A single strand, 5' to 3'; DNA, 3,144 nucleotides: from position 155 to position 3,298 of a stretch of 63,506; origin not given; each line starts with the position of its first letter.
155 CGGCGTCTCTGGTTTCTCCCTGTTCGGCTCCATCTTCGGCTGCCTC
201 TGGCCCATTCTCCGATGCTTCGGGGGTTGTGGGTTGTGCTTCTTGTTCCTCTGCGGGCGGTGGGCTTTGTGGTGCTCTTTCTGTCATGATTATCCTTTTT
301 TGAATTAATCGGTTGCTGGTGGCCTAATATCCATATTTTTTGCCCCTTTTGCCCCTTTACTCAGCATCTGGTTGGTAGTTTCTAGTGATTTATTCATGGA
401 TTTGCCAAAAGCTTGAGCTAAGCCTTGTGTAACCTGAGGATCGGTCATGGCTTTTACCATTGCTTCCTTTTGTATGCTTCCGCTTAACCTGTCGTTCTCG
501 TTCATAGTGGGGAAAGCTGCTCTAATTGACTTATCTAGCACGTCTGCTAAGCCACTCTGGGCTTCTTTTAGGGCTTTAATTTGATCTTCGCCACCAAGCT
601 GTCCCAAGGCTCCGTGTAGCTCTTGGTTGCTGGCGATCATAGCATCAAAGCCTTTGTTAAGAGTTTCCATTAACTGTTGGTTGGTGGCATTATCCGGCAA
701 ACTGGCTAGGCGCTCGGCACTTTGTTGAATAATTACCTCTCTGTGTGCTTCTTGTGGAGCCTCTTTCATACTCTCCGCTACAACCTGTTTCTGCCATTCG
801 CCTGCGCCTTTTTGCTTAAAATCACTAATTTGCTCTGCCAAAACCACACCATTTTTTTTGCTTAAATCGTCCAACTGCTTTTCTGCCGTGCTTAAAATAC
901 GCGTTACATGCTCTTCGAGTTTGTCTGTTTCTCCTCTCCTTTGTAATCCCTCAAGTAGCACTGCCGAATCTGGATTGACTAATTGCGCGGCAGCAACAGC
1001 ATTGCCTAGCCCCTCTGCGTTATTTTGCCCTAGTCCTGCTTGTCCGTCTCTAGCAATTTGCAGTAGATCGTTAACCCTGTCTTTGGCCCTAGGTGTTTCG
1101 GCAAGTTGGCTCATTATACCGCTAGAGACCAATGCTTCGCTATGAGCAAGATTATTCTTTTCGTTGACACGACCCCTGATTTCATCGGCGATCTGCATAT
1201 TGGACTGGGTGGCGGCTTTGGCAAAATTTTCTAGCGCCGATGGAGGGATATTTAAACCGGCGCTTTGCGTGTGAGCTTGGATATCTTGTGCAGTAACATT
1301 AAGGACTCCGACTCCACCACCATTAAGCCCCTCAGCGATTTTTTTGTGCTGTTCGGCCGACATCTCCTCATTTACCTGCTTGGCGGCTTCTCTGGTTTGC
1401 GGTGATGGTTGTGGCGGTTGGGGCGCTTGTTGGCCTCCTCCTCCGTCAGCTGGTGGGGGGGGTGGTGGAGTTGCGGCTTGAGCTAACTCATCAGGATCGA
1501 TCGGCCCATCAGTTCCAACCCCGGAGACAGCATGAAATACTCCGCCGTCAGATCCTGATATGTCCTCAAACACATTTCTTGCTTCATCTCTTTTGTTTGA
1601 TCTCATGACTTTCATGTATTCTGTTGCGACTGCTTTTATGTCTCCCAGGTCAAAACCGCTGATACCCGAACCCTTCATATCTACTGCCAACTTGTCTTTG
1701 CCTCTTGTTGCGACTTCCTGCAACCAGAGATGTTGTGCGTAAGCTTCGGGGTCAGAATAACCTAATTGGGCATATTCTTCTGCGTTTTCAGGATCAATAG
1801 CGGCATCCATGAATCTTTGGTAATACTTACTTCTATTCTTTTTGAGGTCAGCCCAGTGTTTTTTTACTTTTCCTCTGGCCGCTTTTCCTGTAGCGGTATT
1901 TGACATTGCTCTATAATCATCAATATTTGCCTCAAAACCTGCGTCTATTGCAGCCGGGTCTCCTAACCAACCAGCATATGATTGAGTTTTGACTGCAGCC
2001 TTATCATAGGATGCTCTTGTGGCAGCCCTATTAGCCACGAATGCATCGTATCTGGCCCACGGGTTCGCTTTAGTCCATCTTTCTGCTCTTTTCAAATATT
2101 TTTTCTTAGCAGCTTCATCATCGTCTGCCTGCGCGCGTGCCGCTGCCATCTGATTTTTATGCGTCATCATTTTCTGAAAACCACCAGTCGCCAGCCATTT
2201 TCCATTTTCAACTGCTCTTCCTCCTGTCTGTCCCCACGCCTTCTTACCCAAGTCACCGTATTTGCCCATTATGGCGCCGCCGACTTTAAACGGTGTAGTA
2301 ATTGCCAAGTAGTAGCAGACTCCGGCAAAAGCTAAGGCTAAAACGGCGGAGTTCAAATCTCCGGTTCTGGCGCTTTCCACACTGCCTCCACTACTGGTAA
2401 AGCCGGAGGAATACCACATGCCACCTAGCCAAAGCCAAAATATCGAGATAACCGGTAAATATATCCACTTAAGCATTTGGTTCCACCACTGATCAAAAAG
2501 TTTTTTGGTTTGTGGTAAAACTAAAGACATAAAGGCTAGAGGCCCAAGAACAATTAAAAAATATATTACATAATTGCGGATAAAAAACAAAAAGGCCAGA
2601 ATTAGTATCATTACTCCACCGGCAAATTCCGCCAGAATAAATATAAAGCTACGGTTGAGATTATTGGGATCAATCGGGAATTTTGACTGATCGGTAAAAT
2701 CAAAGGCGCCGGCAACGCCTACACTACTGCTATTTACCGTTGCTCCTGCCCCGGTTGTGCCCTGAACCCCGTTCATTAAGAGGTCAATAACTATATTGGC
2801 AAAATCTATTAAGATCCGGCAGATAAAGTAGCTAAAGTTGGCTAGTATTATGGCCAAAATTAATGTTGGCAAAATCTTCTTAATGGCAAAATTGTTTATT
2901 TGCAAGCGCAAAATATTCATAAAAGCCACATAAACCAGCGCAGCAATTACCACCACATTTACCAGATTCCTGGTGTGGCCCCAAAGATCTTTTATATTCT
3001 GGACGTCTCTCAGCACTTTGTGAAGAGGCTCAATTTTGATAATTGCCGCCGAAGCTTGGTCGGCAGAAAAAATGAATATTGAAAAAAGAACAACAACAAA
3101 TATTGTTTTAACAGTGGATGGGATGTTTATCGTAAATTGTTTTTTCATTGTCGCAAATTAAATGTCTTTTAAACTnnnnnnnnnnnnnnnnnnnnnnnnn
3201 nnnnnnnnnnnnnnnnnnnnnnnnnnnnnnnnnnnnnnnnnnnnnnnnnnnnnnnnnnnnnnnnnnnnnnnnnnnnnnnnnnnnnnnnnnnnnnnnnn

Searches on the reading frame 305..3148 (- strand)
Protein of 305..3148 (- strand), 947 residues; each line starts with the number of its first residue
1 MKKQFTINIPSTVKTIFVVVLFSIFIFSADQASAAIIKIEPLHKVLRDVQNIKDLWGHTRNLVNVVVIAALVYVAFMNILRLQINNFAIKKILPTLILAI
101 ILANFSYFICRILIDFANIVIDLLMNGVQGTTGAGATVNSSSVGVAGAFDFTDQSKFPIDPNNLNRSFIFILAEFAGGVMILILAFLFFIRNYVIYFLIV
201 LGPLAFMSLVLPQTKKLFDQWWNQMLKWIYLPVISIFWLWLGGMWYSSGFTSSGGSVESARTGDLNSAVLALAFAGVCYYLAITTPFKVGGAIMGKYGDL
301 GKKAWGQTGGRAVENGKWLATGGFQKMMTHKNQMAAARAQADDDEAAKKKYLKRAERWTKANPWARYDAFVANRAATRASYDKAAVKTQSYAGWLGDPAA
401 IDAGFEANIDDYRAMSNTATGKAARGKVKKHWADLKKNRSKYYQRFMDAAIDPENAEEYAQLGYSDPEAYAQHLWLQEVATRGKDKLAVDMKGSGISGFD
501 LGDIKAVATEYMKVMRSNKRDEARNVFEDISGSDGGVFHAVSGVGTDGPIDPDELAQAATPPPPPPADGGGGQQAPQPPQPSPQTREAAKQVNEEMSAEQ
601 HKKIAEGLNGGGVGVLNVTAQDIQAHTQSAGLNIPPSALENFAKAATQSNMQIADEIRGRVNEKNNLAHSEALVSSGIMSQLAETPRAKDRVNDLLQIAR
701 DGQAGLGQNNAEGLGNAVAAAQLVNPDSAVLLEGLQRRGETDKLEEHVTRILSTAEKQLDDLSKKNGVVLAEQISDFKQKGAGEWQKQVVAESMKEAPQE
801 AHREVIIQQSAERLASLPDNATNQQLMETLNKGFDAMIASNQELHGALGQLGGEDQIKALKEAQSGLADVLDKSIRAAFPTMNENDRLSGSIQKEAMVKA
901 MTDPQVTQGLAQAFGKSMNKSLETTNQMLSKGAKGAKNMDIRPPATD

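Call 11: search_protein_families(library=pfam, proteins=[window:305-3148:-])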
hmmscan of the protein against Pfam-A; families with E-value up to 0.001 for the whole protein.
window:305-3148:- (947 aa): 1 family
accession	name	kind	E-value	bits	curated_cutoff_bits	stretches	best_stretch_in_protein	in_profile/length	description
PF04610.19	TrbL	-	5.2e-07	30.1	25.9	1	82-284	19-214/215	TrbL/VirB6 plasmid conjugal transfer protein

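Call 70: find_encoding_contigs(protein=window:305-3148:-, flank=10000, max_places=3)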
Protein window:305-3148:- (947 aa): 1 contig read that carries it; 1 place shown.
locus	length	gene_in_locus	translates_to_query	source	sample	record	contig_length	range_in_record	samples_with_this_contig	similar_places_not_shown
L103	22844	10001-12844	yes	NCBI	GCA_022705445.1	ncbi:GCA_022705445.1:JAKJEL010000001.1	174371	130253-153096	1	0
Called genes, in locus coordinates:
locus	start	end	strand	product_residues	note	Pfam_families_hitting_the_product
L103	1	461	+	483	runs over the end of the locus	PF13620:CarboxypepD_reg (weak)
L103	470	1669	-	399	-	PF00814:TsaD, PF22521:HypF_C_2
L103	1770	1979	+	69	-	-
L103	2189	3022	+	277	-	PF02388:FemAB, PF13480:Acetyltransf_6, PF02388:FemAB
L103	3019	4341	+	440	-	PF08245:Mur_ligase_M, PF02875:Mur_ligase_C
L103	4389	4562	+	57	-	-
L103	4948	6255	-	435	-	PF02899:Phage_int_SAM_1 (faint), PF00589:Phage_integrase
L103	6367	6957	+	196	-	PF14378:PAP2_3 (weak), PF01569:PAP2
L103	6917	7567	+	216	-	-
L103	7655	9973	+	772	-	-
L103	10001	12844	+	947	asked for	PF19590:TrbL_3 (weak), PF04610:TrbL (weak)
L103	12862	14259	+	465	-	-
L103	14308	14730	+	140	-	PF12666:PrgI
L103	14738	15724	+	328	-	PF26593:TraC-like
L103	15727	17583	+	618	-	PF19044:P-loop_TraG, PF01935:DUF87, PF12846:AAA_10 (faint)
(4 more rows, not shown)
